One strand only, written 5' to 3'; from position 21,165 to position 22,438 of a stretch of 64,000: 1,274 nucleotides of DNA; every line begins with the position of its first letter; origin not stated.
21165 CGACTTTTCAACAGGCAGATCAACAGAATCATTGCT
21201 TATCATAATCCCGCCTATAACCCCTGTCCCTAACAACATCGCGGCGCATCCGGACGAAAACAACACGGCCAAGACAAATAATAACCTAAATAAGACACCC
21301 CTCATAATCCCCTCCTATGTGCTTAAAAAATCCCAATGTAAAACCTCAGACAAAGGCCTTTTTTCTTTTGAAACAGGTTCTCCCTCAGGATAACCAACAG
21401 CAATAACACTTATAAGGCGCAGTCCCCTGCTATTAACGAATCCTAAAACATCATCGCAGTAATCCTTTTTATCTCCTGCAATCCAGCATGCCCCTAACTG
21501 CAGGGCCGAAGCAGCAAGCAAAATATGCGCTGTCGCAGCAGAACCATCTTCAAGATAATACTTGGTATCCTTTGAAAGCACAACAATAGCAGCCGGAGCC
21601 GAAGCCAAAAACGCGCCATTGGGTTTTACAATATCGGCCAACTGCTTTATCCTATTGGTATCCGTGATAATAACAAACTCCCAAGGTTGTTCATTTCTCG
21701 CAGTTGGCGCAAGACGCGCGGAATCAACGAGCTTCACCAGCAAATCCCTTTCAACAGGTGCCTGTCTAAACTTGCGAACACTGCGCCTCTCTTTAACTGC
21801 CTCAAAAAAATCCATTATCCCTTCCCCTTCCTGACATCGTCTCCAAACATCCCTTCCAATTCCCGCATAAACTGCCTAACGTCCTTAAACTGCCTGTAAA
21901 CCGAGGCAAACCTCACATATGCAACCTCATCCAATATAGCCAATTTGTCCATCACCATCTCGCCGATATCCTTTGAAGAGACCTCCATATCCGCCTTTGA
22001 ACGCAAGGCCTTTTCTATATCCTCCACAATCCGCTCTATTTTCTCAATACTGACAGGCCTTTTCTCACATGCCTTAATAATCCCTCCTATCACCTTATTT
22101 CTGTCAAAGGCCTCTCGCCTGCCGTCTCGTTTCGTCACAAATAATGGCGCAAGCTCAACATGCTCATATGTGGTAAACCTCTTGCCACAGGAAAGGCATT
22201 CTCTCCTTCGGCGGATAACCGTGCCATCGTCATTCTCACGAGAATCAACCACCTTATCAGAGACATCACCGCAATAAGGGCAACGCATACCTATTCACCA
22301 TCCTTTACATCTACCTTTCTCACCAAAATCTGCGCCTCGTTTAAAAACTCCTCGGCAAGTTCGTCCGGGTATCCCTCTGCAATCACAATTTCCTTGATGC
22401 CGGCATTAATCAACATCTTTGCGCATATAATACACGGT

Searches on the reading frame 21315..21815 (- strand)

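Call 10: search_protein_families(library=pfam, proteins=[window:21315-21815:-], max_evalue=0.00001)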
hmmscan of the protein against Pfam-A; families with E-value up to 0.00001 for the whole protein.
window:21315-21815:- (166 aa): 2 families
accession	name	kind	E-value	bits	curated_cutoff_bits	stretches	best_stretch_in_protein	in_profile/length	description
PF00881.29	Nitroreductase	-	2.8e-20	73.6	23.5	1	7-64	1-58/167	Nitroreductase family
PF14512.11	TM1586_NiRdase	-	1.1e-18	68.1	27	1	69-161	62-151/215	Putative TM nitroreductase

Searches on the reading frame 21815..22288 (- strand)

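Call 11: search_protein_families(library=pfam, proteins=[window:21815-22288:-], max_evalue=0.00001)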
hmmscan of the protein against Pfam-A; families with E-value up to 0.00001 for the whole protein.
window:21815-22288:- (157 aa): 2 families
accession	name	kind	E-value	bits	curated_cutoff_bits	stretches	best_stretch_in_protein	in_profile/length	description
PF03477.21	ATP-cone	-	1.1e-24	87.3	25.8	1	50-136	2-87/88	ATP cone domain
PF22811.2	Zn_ribbon_NrdR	-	2.7e-21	75.6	27.2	1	1-42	1-42/42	Transcriptional repressor NrdR-like, N-terminal domain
